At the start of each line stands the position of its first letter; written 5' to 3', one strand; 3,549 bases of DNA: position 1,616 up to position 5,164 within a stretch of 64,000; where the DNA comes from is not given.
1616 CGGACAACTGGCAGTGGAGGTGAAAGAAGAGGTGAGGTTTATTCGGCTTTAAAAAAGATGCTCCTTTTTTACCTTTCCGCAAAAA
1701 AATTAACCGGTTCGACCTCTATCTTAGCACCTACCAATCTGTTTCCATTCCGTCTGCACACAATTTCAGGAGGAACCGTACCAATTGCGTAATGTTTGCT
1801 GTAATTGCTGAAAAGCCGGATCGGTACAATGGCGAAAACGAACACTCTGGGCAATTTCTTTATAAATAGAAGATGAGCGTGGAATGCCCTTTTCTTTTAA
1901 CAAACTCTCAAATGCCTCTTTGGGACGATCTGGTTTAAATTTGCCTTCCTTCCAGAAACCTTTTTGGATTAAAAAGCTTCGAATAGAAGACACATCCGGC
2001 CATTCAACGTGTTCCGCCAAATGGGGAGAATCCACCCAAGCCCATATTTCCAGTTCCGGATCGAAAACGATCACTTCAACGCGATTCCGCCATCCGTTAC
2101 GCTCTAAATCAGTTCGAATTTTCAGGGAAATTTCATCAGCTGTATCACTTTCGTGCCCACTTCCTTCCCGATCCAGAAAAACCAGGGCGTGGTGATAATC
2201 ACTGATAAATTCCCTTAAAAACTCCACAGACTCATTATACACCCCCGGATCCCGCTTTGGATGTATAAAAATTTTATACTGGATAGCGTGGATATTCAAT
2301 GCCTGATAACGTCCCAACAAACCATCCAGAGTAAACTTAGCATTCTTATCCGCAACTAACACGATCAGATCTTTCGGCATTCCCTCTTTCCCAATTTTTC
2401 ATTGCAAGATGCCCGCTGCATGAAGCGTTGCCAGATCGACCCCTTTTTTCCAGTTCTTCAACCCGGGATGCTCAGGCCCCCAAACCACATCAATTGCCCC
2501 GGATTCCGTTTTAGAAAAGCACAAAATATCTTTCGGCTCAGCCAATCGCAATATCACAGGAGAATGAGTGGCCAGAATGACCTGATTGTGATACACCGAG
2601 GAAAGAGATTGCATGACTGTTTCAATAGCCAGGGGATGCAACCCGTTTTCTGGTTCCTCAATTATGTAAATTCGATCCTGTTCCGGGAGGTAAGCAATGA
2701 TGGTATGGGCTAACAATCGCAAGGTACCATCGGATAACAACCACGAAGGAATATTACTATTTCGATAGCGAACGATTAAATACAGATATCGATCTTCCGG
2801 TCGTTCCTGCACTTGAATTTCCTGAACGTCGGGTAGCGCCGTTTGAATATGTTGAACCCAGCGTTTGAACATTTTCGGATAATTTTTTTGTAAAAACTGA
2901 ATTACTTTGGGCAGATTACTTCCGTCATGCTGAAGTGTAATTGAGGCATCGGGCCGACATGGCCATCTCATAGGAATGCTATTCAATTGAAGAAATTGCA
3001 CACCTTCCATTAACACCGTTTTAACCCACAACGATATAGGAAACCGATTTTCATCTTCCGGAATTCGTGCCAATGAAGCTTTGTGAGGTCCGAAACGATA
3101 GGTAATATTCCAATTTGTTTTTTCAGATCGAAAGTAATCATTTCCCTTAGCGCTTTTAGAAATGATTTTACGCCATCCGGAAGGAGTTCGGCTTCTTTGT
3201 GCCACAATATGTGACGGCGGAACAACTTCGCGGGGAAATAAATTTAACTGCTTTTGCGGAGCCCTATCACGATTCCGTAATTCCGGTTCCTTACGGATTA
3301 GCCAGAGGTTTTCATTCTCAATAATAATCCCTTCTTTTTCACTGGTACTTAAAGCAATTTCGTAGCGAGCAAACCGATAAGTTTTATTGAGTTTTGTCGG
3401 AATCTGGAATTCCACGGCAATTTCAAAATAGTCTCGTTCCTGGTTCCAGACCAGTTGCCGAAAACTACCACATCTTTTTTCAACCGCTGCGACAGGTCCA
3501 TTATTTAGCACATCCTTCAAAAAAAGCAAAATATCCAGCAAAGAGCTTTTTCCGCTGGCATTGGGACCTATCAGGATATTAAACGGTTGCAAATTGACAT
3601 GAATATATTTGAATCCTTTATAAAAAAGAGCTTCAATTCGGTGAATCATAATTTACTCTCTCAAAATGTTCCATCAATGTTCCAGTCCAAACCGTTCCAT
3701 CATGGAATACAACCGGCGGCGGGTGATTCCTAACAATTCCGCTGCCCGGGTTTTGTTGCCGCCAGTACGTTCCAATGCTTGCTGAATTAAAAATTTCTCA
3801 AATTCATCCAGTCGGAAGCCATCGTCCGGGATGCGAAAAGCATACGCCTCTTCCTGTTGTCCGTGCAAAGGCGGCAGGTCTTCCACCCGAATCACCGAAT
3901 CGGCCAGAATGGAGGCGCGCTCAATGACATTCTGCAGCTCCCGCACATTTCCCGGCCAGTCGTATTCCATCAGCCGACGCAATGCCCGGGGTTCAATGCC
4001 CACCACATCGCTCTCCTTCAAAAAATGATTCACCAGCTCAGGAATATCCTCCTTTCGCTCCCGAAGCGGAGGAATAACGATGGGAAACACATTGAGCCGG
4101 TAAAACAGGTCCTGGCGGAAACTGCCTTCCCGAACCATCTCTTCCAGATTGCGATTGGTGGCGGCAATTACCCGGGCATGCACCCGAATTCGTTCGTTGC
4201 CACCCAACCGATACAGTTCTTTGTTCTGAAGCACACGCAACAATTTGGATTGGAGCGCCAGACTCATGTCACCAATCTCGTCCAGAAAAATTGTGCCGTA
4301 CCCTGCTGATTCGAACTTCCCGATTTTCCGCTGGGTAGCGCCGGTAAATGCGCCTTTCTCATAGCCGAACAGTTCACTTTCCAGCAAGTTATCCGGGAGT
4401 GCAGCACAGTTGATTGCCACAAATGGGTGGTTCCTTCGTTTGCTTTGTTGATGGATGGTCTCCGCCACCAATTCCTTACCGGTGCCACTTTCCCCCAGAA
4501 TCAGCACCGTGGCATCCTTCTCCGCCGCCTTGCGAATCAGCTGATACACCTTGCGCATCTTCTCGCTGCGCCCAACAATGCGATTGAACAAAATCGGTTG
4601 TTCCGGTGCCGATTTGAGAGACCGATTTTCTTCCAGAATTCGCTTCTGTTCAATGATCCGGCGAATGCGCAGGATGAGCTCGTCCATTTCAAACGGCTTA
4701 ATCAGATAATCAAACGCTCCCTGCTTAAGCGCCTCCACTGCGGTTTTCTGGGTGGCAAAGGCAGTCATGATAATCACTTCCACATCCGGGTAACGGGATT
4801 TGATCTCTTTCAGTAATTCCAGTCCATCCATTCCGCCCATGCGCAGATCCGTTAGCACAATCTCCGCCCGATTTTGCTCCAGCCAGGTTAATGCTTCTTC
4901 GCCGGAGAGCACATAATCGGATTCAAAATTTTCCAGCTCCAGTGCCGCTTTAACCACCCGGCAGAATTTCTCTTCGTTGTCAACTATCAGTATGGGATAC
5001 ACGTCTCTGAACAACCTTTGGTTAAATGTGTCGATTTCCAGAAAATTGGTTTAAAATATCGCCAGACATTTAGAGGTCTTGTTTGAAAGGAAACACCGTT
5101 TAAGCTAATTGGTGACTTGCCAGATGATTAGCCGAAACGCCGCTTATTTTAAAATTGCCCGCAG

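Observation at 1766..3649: AAA_21 ATPase plus small acidic-motif partner between rlmN and an orphan regulator: candidate OLD/AbiL/PARIS-like defence module with a divergent effector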

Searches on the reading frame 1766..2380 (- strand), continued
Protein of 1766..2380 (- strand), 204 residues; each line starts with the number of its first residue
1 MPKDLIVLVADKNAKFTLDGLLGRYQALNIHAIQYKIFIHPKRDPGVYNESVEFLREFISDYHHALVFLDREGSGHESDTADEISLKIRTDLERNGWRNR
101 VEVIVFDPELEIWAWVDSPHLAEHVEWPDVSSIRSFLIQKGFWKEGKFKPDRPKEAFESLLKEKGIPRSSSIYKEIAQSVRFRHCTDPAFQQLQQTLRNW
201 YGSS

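Call 80: fold_search(model_id=the predicted structure, library=pdb)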
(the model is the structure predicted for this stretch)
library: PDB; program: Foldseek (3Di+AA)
matches with E <= 10: 1400; with E <= 0.001: 0
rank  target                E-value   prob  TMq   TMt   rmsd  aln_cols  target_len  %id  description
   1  1xn1_C                1.7e-02  0.97  0.31  0.39   5.2       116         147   13  Crystal Structure Of Lumazine Synthase From Brucella Abortus (Orthorhombic Form At 3.05 Angstroms) (released 2005-09-27)
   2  2o14                  1.7e-02  0.66  0.31  0.20  13.8       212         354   14  X-Ray Crystal Structure of Protein YXIM_BACsu from Bacillus subtilis. Northeast Structural Genomics Consortium Target SR (released 2006-12-12)
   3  2cxx_B                1.7e-02  0.54  0.27  0.30  13.9       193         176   12  Crystal structure of a probable GTP-binding protein engB (released 2006-01-01)
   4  5o8z_B                1.9e-02  0.28  0.22  0.21  15.8       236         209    9  Conformational dynamism for DNA interaction in Salmonella typhimurium RcsB response regulator. (released 2017-11-15)
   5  1wpq_A                2.0e-02  0.28  0.24  0.15  16.0       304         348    8  Ternary Complex Of Glycerol 3-phosphate Dehydrogenase 1 with NAD and dihydroxyactone (released 2006-04-11)
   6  7sge_B                2.4e-02  0.77  0.32  0.41  14.8       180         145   12  I53-50 nanoparticle core reconstructed from GPC-I53-50NP by focused refinement (released 2022-10-12)
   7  7ke2_A                3.5e-02  0.18  0.18  0.14  14.0       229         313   14  Crystal structure of Staphylococcus aureus ketol-acid reductoisomerase in complex with Mg2+ and NSC116565 (released 2021-07-14)
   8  8uav_A                3.9e-02  0.92  0.31  0.28   4.9       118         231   13  Cryo-EM Structure of Brucella Abortus Lumazine Synthase (BLS) Engineered with Shiga Toxin I subunit B (Stx1B) (released 2025-03-26)
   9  1t13_D                4.2e-02  0.92  0.31  0.39   5.2       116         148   13  Crystal Structure Of Lumazine Synthase From Brucella Abortus Bound To 5-nitro-6-(D-ribitylamino)-2,4(1H,3H) pyrimidine (released 2005-04-19)
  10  8uaw_A                4.2e-02  0.90  0.30  0.27   5.2       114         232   13  Cryo-EM Structure of Brucella Abortus Lumazine Synthase (BLS) Engineered with Shiga Toxin II subunit B (Stx2B) (released 2025-03-26)
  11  3c6q_A                4.2e-02  0.72  0.30  0.22   6.8       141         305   13  Apo and ligand-bound form of a thermophilic glucose/xylose binding protein (released 2008-02-26)
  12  1xn1_J                4.7e-02  0.77  0.34  0.44   7.7       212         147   11  Crystal Structure Of Lumazine Synthase From Brucella Abortus (Orthorhombic Form At 3.05 Angstroms) (released 2005-09-27)
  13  6h7p_B                5.0e-02  0.80  0.29  0.22   8.0       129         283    7  Reductive Aminase from Aspergillus terreus in complex with NADPH4, cyclohexanone and allyl amine (released 2019-04-03)
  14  6eoh_B                5.0e-02  0.80  0.29  0.22   8.0       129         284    7  Reductive Aminase from Aspergillus terreus in complex with NADPH and ethyl levulinate (released 2018-10-31)
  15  2p5s_B                5.0e-02  0.44  0.30  0.36  14.2       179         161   10  RAB domain of human RASEF in complex with GDP (released 2007-03-27)
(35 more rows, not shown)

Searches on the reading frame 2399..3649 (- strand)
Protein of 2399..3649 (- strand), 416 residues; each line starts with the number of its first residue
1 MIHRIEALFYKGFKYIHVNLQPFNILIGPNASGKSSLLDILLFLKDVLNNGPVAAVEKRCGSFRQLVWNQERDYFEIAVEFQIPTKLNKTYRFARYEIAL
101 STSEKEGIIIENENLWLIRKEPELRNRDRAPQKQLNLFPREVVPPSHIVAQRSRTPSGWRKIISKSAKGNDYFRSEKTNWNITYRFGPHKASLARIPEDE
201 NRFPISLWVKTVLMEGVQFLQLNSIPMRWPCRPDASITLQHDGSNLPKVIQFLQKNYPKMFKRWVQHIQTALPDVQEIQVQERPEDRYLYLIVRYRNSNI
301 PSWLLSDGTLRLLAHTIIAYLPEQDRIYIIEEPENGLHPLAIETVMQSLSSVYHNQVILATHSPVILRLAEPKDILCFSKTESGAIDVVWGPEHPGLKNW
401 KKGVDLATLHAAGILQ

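Call 3: search_protein_families(library=pfam, proteins=[window:2399-3649:-], max_evalue=1)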
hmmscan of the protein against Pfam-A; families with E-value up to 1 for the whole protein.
window:2399-3649:- (416 aa): 8 families
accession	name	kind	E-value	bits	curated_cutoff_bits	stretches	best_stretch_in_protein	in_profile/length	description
PF13304.12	AAA_21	-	2.2e-30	107.2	27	2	268-367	193-303/304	AAA domain, putative AbiEii toxin, Type IV TA system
PF13175.12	AAA_15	-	2.3e-21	77.3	32.1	2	2-106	3-99/374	AAA ATPase domain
PF11398.14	DUF2813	-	1.3e-08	35.1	21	2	2-43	3-44/372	Protein of unknown function (DUF2813)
PF02463.25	SMC_N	-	6e-07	29.5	40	1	2-370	2-205/220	RecF/RecN/SMC N terminal domain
PF13476.12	AAA_23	-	0.0016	19.5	27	1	13-43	10-41/201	AAA domain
PF13555.12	AAA_29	-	0.002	18.3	27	1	11-41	13-42/61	P-loop containing region of AAA domain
PF06317.16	Arena_RNA_pol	-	0.14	9.8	25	1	227-293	1555-1617/2048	Arenavirus RNA polymerase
PF00005.33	ABC_tran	-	0.15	13.1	25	1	25-42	15-32/137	ABC transporter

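Call 4: search_protein_families(library=padloc, proteins=[window:2399-3649:-], max_evalue=1)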
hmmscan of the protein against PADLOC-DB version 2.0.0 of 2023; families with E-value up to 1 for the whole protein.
window:2399-3649:- (416 aa): 143 families (the best 25 are shown)
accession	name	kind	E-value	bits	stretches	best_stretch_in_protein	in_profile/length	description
PDLC04182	HEC-01A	-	1.9e-47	160.2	2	231-399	211-383/406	-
PDLC04178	HEC-01A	-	9e-43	144.8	2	214-368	170-332/399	-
PDLC04184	HEC-01A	-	3.7e-40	136.3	1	1-373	1-397/464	-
PDLC04175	HEC-01A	-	1e-39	134.6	2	226-384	167-329/363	-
PDLC04176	HEC-01A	-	8e-35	118.9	1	5-382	3-336/371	-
PDLC04177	HEC-01A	-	2.4e-33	113.7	2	226-413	199-386/393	-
PDLC02980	AriA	-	3.6e-33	113.8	2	277-367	202-303/304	-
PDLC04179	HEC-01A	-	1.6e-31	108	2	238-385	272-423/459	-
PDLC04144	HEC-01B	-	2.2e-31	107.4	2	239-400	210-373/395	-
PDLC04180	HEC-01A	-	3.8e-31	106.6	2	2-126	3-128/382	-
PDLC04391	PDC-M07A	-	7.3e-30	102.3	1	1-375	1-357/412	-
PDLC04183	HEC-01A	-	4.9e-29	99.6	2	231-385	209-366/402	-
PDLC04135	mad3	-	6.1e-29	99.7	1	4-415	4-374/374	mads_3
PDLC04393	PDC-M07A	-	4e-27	93.3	2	213-370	194-356/435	-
PDLC04392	PDC-M07A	-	3.7e-25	86.9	1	1-368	1-352/432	-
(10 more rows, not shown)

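Call 5: search_protein_families(library=ncbifam, proteins=[window:2399-3649:-], max_evalue=1)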
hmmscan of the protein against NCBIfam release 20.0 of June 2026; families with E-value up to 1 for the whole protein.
window:2399-3649:- (416 aa): 37 families (the best 25 are shown)
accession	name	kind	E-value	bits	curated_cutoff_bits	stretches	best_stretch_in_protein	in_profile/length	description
NF047739.1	antiphage_MADS3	equivalog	3.9e-145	484.3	420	1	1-415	1-427/427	methylation-associated defense system AAA family ATPase MAD3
NF041760.1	PtuA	equivalog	1.8e-12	47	500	2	238-388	280-441/524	retron Ec78 anti-phage system effector ATPase PtuA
NF038234.1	retron_eff_Eco8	equivalog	1.7e-09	36.9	250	2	2-52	3-54/679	retron Eco8 family effector endonuclease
TIGR04435.1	restrict_AAA_1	hypoth_equivalog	7.6e-07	28.2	300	2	304-388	397-492/568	restriction system-associated AAA family ATPase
TIGR00611.2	recf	equivalog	9.4e-05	21.7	172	1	4-44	3-44/339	DNA replication/repair protein RecF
TIGR04521.1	ECF_ATPase_2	equivalog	0.0003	20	330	1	303-363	143-204/279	energy-coupling factor transporter ATPase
NF000355.4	ribo_prot_ABC_F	equivalog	0.0004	19.4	380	1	25-65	343-383/499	ribosomal protection-like ABC-F family protein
TIGR03740.1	galliderm_ABC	subfamily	0.00042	20.1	309.75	1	321-362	139-182/223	lantibiotic protection ABC transporter ATP-binding subunit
NF040873.1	AztA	equivalog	0.0024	17.5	220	1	23-41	20-38/191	zinc ABC transporter ATP-binding protein AztA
TIGR02169.1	SMC_prok_A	equivalog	0.0031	15.2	729.4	1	2-43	2-45/1165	chromosome segregation protein SMC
NF010061.0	PRK13538.1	equivalog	0.0038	16.7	195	0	18-47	26-57/211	cytochrome c biogenesis heme-transporting ATPase CcmA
TIGR01189.1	ccmA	equivalog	0.0055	16.4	131.6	0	20-58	23-62/198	heme ABC exporter ATP-binding protein CcmA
NF041774.1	tung_ATPbind_TupC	equivalog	0.0059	15.6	400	1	17-46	22-51/319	tungstate ABC transporter ATP-binding protein TupC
TIGR01166.1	cbiO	subfamily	0.0097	15.4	211.8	0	301-362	124-185/190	cobalt ABC transporter, ATP-binding protein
TIGR01978.1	sufC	equivalog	0.02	14.3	212.8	0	22-45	27-50/243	Fe-S cluster assembly ATPase SufC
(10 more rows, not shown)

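Call 42: find_homologous_proteins(query=window:2399-3649:-, max_evalue=1e-10)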
Query window:2399-3649:- (416 aa): 5625 proteins with E <= 1e-10 among 8000 candidates; the best 120 are listed.
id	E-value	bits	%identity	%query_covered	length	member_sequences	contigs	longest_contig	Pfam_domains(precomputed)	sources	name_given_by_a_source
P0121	3.8e-283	957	100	100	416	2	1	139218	PF11398.15,PF13175.13,PF02463.26,PF13304.13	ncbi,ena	-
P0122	5.0e-201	686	70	100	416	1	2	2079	PF11398.15,PF13175.13,PF02463.26,PF13304.13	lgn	-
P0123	5.9e-201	686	71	100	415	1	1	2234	PF11398.15,PF13175.13,PF02463.26,PF13304.13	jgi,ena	-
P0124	8.8e-200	682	68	100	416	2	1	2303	PF11398.15,PF13175.13,PF02463.26,PF13304.13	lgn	-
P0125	2.1e-199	681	68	100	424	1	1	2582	PF11398.15,PF13175.13,PF13476.13,PF02463.26,PF13304.13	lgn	-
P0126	1.3e-197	675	68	100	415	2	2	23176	PF11398.15,PF13175.13,PF02463.26,PF13304.13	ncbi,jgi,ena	-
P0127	2.3e-194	664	67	100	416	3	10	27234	PF11398.15,PF13175.13,PF02463.26,PF13304.13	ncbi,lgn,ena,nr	ncbi:ATP-binding protein [candidate division KSB1 bacterium]|nr:ATP-binding protein [candidate divis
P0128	9.0e-193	659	66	100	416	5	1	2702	PF11398.15,PF13175.13,PF02463.26,PF13304.13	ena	-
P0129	2.1e-192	658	67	100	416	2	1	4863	PF11398.15,PF13175.13,PF02463.26,PF13304.13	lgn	-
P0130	2.2e-192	658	66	100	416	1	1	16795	PF11398.15,PF13175.13,PF02463.26,PF13304.13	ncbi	-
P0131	6.0e-192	656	67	100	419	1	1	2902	PF11398.15,PF13175.13,PF13476.13,PF02463.26,PF13304.13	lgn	-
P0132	2.5e-191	654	67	100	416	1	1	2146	PF11398.15,PF13175.13,PF02463.26,PF13304.13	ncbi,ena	-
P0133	4.0e-191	653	67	100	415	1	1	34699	PF11398.15,PF13175.13,PF02463.26,PF13304.13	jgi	jgi:predicted ATPase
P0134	9.6e-191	652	66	100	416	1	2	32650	PF11398.15,PF13175.13,PF02463.26,PF13304.13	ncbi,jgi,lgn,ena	-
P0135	2.4e-190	651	67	100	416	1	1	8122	PF11398.15,PF13175.13,PF02463.26,PF13304.13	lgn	-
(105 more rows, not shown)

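Call 53: predict_structure(alignment_id=A2)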
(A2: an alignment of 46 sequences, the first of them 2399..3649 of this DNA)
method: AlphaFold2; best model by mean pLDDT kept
length: 416 residues; sequences in the alignment: 46
mean_pLDDT: 88.9   pTM: 0.89
mean pLDDT of the five models: 88.9, 88.8, 88.5, 87.4, 86.0
residues with pLDDT >= 90: 292; 70-90: 88; 50-70: 27; < 50: 9
segments of 3 or more residues with pLDDT < 50: 123-131
pLDDT, mean of each block of 10 residues (from residue 1): 96 94 90 86 97 96 94 96 91 96 93 92 47 75 89 78 87 90 90 93 96 95 92 93 95 97 95 94 91 93 92 95 94 85 93 92 86 91 91 79 59 55
secondary structure, 60 per line:
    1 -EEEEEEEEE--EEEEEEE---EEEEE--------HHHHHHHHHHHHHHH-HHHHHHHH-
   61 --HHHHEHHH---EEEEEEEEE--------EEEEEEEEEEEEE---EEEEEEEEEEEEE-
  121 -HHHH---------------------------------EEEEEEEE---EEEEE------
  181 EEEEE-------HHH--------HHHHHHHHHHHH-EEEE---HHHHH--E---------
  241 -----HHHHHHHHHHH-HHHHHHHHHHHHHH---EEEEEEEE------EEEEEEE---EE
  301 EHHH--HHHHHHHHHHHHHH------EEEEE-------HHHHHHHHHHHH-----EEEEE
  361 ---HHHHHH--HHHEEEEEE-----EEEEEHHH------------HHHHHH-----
elements in order: E2-10 E13-19 E23-27 H36-50 H52-59 H63-66 E74-82 E91-103 E107-119 H122-125 E159-166 E170-174 E181-185 H204-215 E217-220 H224-228 H246-256 H258-271 E275-282 E289-295 E299-301 H307-320 E327-331 H339-350 E356-360 H364-369 E375-380 E386-390 H406-411

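Call 81: find_encoding_contigs(protein=P0121, flank=10000, max_places=3)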
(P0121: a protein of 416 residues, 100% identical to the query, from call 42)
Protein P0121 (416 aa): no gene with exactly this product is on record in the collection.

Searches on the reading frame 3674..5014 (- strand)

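Call 3: search_protein_families(library=pfam, proteins=[window:3674-5014:-], max_evalue=1)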
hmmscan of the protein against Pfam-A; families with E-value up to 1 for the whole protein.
window:3674-5014:- (446 aa): 24 families
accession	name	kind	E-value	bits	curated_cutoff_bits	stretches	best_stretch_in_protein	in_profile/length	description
PF00158.32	Sigma54_activat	-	3.7e-75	251.7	20.2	1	146-312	1-167/168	Sigma-54 interaction domain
PF00072.30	Response_reg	-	7.2e-30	103.9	30.2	1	8-117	1-110/111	Response regulator receiver domain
PF25601.1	AAA_lid_14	-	1.2e-22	80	27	1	318-389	1-79/87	AAA+ ATPase lid domain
PF14532.12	Sigma54_activ_2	-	3.6e-22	79.5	25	1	147-317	1-138/138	Sigma-54 interaction domain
PF02954.25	HTH_8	-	3.4e-15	55.9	22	1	402-441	2-41/42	Bacterial regulatory protein, Fis family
PF07728.20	AAA_5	-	2.5e-08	34.5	22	1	170-290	2-125/139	AAA domain (dynein-related subfamily)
PF00004.35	AAA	-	7.1e-06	26.9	21.2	1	170-290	1-111/131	ATPase family associated with various cellular activities (AAA)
PF13191.12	AAA_16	-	1.2e-05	26.3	32.6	1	146-206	2-63/167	AAA ATPase domain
PF07724.20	AAA_2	-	2.2e-05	25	27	1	168-296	4-133/166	AAA domain (Cdc48 subfamily)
PF20030.5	bpMoxR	-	0.0022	17.6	27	1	156-288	20-146/205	MoxR domain in the MoxR-vWA-beta-propeller ternary systems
PF12775.13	AAA_7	-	0.0037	17.3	25.8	1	146-205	13-71/181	P-loop containing dynein motor region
PF20720.3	nSTAND3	-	0.0091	16.1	27.2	1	155-201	5-51/155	Novel STAND NTPase 3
PF13245.12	AAA_19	-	0.01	16.4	25.1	1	166-266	10-118/134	AAA domain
PF13384.12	HTH_23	-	0.011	16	24.6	1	403-442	3-41/50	Homeodomain-like domain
PF13401.12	AAA_22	-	0.027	15.2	27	1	169-206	7-44/130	AAA domain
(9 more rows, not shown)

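Call 73: search_protein_families(library=padloc, proteins=[window:3674-5014:-], max_evalue=0.00001)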
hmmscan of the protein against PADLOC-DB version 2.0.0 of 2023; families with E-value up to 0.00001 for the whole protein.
window:3674-5014:- (446 aa): 3 families
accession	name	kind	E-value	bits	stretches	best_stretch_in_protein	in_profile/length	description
PDLC01995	RtcR_PspF2--CARF_AAA_HTH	-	9e-113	375.9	1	100-444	129-480/481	-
PDLC01994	RtcR_PspF1--CARF_AAA_HTH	-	3.9e-58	195.7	1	132-440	149-466/468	-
PDLC01993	RtcR--CARF_AAA_HTH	-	8.6e-50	167.6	1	139-373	175-424/523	-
